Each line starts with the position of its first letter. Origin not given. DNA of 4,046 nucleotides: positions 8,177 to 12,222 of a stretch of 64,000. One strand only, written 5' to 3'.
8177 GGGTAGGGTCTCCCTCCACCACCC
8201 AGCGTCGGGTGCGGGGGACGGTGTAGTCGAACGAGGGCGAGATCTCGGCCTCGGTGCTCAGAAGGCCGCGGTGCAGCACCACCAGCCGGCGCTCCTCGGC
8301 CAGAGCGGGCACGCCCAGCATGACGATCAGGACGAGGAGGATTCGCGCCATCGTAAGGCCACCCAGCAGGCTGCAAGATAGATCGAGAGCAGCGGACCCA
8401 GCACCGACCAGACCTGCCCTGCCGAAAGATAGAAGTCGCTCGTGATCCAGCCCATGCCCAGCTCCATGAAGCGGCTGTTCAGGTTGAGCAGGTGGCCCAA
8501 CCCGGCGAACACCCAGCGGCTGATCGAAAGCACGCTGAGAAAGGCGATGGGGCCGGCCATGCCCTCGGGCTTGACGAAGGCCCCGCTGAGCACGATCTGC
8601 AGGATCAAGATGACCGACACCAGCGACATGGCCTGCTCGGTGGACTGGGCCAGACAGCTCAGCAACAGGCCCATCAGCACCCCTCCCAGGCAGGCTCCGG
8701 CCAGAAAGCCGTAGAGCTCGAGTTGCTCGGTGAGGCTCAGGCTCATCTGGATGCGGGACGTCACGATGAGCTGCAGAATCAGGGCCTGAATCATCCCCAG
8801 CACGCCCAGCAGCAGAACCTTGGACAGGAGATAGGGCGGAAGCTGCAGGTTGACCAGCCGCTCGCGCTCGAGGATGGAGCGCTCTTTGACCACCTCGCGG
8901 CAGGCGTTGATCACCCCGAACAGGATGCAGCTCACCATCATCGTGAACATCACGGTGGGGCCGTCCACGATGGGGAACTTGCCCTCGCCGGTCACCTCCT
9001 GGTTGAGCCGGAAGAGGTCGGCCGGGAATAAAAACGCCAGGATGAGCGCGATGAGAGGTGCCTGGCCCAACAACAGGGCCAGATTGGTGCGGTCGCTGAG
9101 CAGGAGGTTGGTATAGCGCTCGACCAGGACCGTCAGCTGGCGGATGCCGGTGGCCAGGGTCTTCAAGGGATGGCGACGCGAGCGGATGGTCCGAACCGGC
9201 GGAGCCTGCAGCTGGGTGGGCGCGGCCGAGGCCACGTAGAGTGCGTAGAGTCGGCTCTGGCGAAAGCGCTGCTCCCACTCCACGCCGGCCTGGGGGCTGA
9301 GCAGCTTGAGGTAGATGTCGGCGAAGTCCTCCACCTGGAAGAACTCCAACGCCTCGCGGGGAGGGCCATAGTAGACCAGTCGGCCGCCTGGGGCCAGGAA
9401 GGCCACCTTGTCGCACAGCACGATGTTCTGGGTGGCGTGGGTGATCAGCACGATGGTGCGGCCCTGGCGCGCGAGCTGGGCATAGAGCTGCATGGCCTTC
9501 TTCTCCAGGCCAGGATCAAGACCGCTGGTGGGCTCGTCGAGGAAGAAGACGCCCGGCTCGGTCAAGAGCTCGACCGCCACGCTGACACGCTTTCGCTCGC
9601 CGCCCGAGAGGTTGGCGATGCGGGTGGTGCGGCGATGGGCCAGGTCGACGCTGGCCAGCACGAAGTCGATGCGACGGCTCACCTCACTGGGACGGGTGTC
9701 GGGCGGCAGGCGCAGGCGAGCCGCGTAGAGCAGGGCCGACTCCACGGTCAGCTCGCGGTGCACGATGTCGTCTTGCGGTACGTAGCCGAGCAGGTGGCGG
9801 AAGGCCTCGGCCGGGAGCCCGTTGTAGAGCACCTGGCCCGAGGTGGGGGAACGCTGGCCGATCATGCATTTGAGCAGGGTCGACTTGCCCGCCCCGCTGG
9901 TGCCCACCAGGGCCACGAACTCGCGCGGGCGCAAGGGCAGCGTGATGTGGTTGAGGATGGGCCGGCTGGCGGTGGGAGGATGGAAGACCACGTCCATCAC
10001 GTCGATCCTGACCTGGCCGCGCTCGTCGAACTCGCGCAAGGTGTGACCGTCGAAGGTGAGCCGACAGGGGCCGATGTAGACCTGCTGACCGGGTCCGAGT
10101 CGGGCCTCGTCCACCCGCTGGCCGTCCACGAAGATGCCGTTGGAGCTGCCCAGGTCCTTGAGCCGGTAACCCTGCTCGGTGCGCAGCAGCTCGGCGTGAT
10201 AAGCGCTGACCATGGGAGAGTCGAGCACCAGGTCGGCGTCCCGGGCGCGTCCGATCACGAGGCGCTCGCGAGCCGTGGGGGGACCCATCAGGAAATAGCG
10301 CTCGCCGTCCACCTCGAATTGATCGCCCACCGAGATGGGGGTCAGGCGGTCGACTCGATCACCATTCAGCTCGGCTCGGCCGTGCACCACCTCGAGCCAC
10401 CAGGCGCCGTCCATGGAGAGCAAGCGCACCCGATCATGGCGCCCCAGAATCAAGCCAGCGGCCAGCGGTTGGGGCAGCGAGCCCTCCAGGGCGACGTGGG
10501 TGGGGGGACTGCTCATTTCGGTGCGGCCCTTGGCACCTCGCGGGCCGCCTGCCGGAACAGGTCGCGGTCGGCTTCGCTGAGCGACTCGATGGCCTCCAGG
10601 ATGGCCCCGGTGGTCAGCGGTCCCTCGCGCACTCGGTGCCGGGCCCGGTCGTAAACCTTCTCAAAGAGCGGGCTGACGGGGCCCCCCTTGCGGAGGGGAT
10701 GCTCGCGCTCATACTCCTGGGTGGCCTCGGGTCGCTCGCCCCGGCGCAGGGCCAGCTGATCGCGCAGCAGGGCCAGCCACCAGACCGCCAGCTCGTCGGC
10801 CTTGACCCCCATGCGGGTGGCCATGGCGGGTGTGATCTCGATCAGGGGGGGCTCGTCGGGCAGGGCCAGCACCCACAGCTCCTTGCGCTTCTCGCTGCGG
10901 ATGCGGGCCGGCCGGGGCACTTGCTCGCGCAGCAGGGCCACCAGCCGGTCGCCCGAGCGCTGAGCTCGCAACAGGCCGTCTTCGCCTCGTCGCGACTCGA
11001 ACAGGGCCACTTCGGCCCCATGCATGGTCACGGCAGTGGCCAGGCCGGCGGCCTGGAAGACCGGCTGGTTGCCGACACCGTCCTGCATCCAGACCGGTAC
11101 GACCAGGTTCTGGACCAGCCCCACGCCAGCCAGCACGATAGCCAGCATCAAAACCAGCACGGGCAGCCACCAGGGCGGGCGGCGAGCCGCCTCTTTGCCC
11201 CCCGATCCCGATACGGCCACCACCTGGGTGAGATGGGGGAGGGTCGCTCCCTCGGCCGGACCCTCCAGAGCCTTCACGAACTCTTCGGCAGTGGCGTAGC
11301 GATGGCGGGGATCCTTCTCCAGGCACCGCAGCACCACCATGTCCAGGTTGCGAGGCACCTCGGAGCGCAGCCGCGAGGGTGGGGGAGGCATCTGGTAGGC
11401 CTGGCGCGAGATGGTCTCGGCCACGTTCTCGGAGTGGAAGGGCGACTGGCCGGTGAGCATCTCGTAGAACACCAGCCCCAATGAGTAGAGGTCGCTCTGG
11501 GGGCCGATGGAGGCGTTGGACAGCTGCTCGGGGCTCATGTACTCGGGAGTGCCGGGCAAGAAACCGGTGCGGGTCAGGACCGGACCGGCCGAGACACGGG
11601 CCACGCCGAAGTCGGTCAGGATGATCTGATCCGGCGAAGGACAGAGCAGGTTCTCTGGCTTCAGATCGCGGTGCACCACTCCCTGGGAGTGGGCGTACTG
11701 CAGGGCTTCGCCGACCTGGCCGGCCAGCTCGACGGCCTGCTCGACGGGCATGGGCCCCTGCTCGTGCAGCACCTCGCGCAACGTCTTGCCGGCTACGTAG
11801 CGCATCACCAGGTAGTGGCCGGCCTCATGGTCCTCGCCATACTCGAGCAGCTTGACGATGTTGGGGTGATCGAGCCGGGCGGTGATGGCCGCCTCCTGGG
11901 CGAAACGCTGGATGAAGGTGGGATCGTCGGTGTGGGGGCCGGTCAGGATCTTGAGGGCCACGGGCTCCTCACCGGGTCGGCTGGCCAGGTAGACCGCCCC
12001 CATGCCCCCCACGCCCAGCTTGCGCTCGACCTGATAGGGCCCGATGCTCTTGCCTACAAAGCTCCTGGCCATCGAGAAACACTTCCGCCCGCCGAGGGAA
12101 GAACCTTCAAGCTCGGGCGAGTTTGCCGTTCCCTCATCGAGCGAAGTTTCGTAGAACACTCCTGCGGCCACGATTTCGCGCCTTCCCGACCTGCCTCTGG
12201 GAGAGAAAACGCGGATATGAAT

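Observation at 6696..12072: pknF/Rv1747-like module: Ser/Thr kinase translationally coupled to a double-FHA ABC transporter plus a secreted protein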

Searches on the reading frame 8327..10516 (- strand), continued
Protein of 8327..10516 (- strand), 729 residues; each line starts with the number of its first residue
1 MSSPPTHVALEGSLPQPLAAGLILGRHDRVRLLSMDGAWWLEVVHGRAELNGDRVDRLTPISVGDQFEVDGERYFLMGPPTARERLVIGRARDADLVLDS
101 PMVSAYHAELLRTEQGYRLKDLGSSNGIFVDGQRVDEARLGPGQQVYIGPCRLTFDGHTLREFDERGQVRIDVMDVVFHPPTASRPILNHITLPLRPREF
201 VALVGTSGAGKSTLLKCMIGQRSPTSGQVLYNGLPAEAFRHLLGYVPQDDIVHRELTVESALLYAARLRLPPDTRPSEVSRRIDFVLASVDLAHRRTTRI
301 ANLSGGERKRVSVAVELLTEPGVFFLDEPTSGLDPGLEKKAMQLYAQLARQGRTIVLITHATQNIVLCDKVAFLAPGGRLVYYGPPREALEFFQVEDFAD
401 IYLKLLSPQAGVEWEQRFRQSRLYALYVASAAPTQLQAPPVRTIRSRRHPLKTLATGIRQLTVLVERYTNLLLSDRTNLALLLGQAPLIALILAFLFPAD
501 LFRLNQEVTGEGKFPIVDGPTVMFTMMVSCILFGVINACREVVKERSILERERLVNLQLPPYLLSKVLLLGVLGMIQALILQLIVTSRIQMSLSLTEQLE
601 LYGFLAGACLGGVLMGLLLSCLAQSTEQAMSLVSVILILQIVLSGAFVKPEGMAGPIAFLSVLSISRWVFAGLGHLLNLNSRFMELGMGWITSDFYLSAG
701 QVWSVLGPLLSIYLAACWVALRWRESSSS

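Call 95: find_encoding_contigs(protein=P0151, flank=6000, max_places=1)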
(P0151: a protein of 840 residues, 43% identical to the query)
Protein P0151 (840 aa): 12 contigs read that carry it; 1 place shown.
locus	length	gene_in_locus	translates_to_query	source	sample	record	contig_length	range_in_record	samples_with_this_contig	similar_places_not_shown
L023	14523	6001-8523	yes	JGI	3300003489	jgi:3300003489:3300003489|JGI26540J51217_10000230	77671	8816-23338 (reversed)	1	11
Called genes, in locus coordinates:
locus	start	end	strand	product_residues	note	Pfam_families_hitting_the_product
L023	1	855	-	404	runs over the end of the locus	PF00155:Aminotran_1_2, PF12897:Asp_aminotransf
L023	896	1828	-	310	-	PF01602:Adaptin_N (faint), PF02985:HEAT (faint), PF03130:HEAT_PBS (faint), PF13513:HEAT_EZ (faint), PF13646:HEAT_2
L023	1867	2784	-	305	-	PF00561:Abhydrolase_1, PF00975:Thioesterase (faint), PF12697:Abhydrolase_6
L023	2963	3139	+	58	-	-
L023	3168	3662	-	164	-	PF14242:DUF4342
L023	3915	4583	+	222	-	PF00406:ADK, PF13207:AAA_17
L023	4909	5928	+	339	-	PF02129:Peptidase_S15 (weak), PF05448:AXE1 (faint), PF01738:DLH (faint), PF12146:Hydrolase_4, PF00561:Abhydrolase_1, PF12697:Abhydrolase_6, PF00326:Peptidase_S9 (weak)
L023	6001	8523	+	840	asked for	PF00498:FHA, PF16697:Yop-YscD_cpl, PF00498:FHA, PF16697:Yop-YscD_cpl (weak), PF00005:ABC_tran, PF02463:SMC_N, PF12698:ABC2_membrane_3, PF01061:ABC2_membrane, +2 more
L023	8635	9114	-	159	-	PF14567:SUKH_5 (weak), PF09346:SMI1_KNR4, PF14568:SUKH_6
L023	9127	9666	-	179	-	PF03061:4HBT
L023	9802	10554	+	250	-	PF03167:UDG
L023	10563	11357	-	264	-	PF13427:AadA_C (weak)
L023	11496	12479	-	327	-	PF00126:HTH_1, PF03466:LysR_substrate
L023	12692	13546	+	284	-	PF02645:DegV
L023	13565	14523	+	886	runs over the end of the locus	PF17191:RecG_wedge, PF01336:tRNA_anti-codon (weak), PF04851:ResIII, PF00270:DEAD, PF00271:Helicase_C, PF19833:RecG_dom3_C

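Call 104: search_protein_families(library=padloc, proteins=[window:8327-10516:-], max_evalue=0.001)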
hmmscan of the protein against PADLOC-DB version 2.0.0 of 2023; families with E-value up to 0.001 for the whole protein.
window:8327-10516:- (729 aa): 6 families
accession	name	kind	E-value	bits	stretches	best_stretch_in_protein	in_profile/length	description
PDLC04135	mad3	-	1.5e-25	88.6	2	283-377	247-340/374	mads_3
PDLC04140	mad8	-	6.4e-13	46.9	1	188-365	17-237/314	mads_8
PDLC02980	AriA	-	9.6e-10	36.9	1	294-360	229-298/304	-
PDLC04213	HEC-02A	-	3.1e-05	21.7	0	316-361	227-272/337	-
PDLC03878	NsnB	-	0.00021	19.1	0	296-362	210-278/345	-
PDLC02335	AbiLi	-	0.0007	16.7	0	200-363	78-239/326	AbiLi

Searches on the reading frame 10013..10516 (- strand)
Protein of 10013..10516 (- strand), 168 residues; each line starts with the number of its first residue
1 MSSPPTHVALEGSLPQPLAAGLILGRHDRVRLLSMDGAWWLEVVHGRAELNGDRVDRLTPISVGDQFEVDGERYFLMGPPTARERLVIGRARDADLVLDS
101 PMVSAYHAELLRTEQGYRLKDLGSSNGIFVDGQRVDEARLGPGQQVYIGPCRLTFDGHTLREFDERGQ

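Call 21: search_solved_structures(query=window:10013-10516:-, max_evalue=1, show_alignments=3)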
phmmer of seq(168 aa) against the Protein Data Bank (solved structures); distinct sequences matched with E-value up to 1: 36.
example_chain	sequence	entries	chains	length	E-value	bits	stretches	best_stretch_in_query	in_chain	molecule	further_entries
6cah_A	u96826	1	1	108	2e-11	47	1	86-164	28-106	ABC transporter ATP-binding/permease protein Rv1747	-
6i2q_B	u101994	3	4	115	2.4e-09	40.2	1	72-155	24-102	Glycogen accumulation regulator GarA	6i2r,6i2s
2kkl_A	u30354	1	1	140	3.7e-09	39.6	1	88-160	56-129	Uncharacterized protein Mb1858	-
8p5r_G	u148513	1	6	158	4.9e-09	39.2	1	72-155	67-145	Glycogen accumulation regulator GarA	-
2kfu_A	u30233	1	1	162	1.6e-08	37.6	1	88-155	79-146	Rv1827 pThr 22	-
6i2p_D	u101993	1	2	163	1.6e-08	37.6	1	88-155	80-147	Glycogen accumulation regulator GarA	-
7rj3_A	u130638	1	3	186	2.1e-08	37.2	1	88-155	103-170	Glycogen accumulation regulator GarA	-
2fez_A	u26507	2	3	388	8.3e-08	35.2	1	82-155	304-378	Probable regulatory protein embR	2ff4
2kb3_A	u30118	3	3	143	4.6e-06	29.5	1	75-155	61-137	Oxoglutarate dehydrogenase inhibitor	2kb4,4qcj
8p5x_G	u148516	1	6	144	4.7e-06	29.5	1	75-155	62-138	Oxoglutarate dehydrogenase inhibitor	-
3gqs_A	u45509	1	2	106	1.8e-05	27.6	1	89-150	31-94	Adenylate cyclase-like protein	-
2n84_A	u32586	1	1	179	2.9e-05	27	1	87-142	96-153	Uncharacterized protein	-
6ccd_A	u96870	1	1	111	0.00011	25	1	83-150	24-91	ABC transporter ATP-binding/permease protein Rv1747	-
3po8_A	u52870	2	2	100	0.00032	23.6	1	86-158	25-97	Putative uncharacterized protein TB39.8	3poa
2lc1_A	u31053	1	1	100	0.00062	22.6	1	86-153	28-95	Putative uncharacterized protein TB39.8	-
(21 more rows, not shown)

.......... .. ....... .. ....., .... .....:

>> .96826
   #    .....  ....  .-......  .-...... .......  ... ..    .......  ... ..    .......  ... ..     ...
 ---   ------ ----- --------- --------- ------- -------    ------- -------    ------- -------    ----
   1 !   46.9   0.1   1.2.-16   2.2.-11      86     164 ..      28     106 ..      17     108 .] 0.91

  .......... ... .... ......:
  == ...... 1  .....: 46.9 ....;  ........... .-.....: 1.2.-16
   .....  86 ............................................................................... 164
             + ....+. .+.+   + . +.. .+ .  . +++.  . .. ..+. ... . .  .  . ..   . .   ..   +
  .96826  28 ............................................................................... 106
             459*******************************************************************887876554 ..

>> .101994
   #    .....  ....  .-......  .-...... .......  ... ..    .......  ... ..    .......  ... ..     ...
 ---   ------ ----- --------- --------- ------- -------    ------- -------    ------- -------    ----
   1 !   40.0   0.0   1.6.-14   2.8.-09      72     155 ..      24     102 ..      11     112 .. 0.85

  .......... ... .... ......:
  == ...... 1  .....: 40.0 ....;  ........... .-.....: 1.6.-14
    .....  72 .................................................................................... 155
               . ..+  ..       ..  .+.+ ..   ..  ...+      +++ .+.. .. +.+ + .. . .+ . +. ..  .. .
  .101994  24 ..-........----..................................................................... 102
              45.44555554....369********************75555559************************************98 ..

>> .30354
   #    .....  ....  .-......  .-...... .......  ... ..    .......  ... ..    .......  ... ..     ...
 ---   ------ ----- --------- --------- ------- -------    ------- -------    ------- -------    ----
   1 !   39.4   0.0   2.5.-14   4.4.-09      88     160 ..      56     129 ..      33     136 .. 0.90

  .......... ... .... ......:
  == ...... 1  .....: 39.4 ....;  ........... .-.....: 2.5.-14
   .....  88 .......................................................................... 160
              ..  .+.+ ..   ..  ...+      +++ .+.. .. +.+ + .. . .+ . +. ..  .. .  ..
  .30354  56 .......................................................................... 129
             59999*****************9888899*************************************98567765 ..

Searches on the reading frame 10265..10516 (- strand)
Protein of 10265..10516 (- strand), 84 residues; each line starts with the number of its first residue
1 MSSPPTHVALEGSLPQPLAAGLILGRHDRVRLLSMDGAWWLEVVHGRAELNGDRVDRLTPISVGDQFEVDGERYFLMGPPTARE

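Call 62: search_solved_structures(query=A4, max_evalue=10, show_alignments=2)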
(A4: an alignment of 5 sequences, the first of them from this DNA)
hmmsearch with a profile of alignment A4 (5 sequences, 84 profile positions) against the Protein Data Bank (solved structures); distinct sequences matched with E-value up to 10: 3.
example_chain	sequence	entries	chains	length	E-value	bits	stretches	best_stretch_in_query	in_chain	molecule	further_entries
5hzp_B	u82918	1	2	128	0.77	12.7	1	48-83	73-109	C4b-binding protein alpha chain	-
5hyp_A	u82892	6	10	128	0.81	12.7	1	48-83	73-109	C4b-binding protein alpha chain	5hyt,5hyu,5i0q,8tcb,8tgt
2a55_A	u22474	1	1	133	0.87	12.6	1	48-83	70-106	C4b-binding protein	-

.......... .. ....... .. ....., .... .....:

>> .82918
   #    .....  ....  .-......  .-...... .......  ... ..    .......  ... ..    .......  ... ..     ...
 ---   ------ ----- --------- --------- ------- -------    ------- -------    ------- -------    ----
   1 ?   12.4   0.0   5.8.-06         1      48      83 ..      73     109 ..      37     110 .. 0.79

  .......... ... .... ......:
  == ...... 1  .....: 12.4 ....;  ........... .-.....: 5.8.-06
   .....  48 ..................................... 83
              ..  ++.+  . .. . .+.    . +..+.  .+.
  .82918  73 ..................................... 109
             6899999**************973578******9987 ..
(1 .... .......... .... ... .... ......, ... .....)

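Call 63: search_protein_families(library=pfam, proteins=[window:10265-10516:-], max_evalue=10)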
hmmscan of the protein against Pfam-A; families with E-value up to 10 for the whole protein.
seq(84 aa): 0 families

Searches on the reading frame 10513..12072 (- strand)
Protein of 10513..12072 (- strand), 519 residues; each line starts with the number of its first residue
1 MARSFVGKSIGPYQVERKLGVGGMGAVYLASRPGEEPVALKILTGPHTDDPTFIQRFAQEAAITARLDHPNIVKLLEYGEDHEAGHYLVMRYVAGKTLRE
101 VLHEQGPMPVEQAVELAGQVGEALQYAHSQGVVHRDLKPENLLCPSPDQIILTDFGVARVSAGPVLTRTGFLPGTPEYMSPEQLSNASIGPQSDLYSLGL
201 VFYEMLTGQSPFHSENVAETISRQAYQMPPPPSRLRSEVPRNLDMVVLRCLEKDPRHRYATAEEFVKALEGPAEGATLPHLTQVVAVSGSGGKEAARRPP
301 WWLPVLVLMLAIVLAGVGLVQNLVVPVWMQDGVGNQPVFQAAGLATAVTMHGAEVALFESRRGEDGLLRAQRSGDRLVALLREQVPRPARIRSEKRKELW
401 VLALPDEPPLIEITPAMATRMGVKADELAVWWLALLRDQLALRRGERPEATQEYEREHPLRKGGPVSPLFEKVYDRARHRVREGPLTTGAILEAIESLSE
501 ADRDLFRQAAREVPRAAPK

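Call 6: search_protein_families(library=pfam, proteins=[window:10513-12072:-], max_evalue=0.01)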
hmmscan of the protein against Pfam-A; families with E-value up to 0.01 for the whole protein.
window:10513-12072:- (519 aa): 4 families
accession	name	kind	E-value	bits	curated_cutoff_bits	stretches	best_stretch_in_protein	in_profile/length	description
PF00069.31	Pkinase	-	6.6e-55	186.8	31.7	1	13-264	1-256/263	Protein kinase domain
PF07714.23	PK_Tyr_Ser-Thr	-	1.2e-37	130.1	23.1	1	14-260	2-250/258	Protein tyrosine and serine/threonine kinase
PF03109.22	ABC1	-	0.00027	20.6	22.9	1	85-159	142-215/244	ABC1 atypical kinase-like domain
PF01636.29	APH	-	0.008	16.4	23.2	0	50-125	33-105/239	Phosphotransferase enzyme family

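Call 7: search_protein_families(library=ncbifam, proteins=[window:10513-12072:-], max_evalue=0.01)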
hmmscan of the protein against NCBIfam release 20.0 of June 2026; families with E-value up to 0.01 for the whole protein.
window:10513-12072:- (519 aa): 20 families
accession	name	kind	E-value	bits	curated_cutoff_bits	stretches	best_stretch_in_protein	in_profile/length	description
NF033483.0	PknB_PASTA_kin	equivalog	8.5e-88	295.8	450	1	13-271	9-267/563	Stk1 family PASTA domain-containing Ser/Thr kinase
NF052427.1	StpK7MSMEG_1200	equivalog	2.7e-57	194.6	900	1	8-332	4-320/601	serine/threonine protein kinase StpK7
NF047741.1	antiphage_MADS6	equivalog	1.7e-51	175.5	460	2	111-274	299-462/612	methylation-associated defense system protein kinase MAD6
TIGR03903.1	TOMM_kin_cyc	equivalog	2.2e-49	168.2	705.75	1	37-267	5-242/1267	TOMM system kinase/cyclase fusion protein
NF009651.0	PRK13184.1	equivalog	1.6e-41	142.2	839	1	10-276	1-294/932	serine/threonine-protein kinase PknD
NF053615.1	SerThrKinAfsKStmc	equivalog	5.4e-36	124.6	1300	1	8-262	10-258/809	protein serine/threonine kinase AfsK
NF033442.0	BREX_PglW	equivalog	4.3e-28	97.6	990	2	12-162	513-664/1391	BREX system serine/threonine kinase PglW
NF038150.1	lanthi_synth_IV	equivalog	1.3e-26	93.2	650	1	55-275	237-459/851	class IV lanthionine synthetase LanL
NF038151.1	lanthi_synth_III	equivalog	3.4e-17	62.1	575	1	10-212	219-429/833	class III lanthionine synthetase LanKC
NF058632.1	SerThrKinPrkT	equivalog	8.8e-12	44.7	280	1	12-156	22-163/322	serine/threonine protein kinase PrkT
NF043056.1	T4SS_LegK1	equivalog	1.4e-11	43.7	550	1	82-202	150-280/516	Dot/Icm T4SS effector kinase LegK1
TIGR03724.2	arch_bud32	equivalog_domain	4e-10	39.5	125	1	55-161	38-134/193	KEOPS complex kinase/ATPase Bud32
NF011463.0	PRK14879.1-4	equivalog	2.5e-09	36.9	188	1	55-161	63-163/237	Kae1-associated kinase Bud32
NF007174.0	PRK09605.1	equivalog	5.6e-08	31.7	447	1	53-161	379-476/535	bifunctional N(6)-L-threonylcarbamoyladenine synthase/serine/threonine protein kinase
NF011460.0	PRK14879.1-1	equivalog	6.4e-08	32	199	1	86-161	86-160/232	Kae1-associated kinase Bud32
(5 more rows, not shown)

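Call 104: search_protein_families(library=padloc, proteins=[window:10513-12072:-], max_evalue=0.001)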
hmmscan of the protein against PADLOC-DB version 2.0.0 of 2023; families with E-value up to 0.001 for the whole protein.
window:10513-12072:- (519 aa): 36 families (the best 25 are shown)
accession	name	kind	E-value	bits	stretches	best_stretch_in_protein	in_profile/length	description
PDLC04053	PD-T4-6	-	1.6e-90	301.8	1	7-279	5-278/311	-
PDLC04042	PD-T4-6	-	2.3e-88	294.6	1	10-275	8-275/292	-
PDLC04043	PD-T4-6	-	3.8e-85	284.6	1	8-350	12-357/452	-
PDLC04061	PD-T4-6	-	6.8e-85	284.5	1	11-274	16-285/510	-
PDLC04039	PD-T4-6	-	1.1e-82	276.5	1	4-285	7-288/458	-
PDLC04054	PD-T4-6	-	6.2e-80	267.2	1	10-277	9-278/347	-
PDLC04060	PD-T4-6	-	2.1e-77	259.1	1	12-270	9-267/486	-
PDLC04138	mad6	-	6.2e-74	248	1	13-270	53-311/659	mads_6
PDLC04057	PD-T4-6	-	5.6e-72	241.1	1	10-270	6-268/443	-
PDLC04047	PD-T4-6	-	3e-71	238.2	1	10-270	9-270/327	-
PDLC04041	PD-T4-6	-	2.4e-70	236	1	7-278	24-299/443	-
PDLC04048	PD-T4-6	-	1.9e-66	222.8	1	11-269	10-269/354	-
PDLC04040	PD-T4-6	-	4.8e-63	211.7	1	19-278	2-271/547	-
PDLC04052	PD-T4-6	-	7.5e-63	211.4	1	13-276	11-280/496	-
PDLC01088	C3a189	-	1.8e-53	180.3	1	16-295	2-261/840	kinase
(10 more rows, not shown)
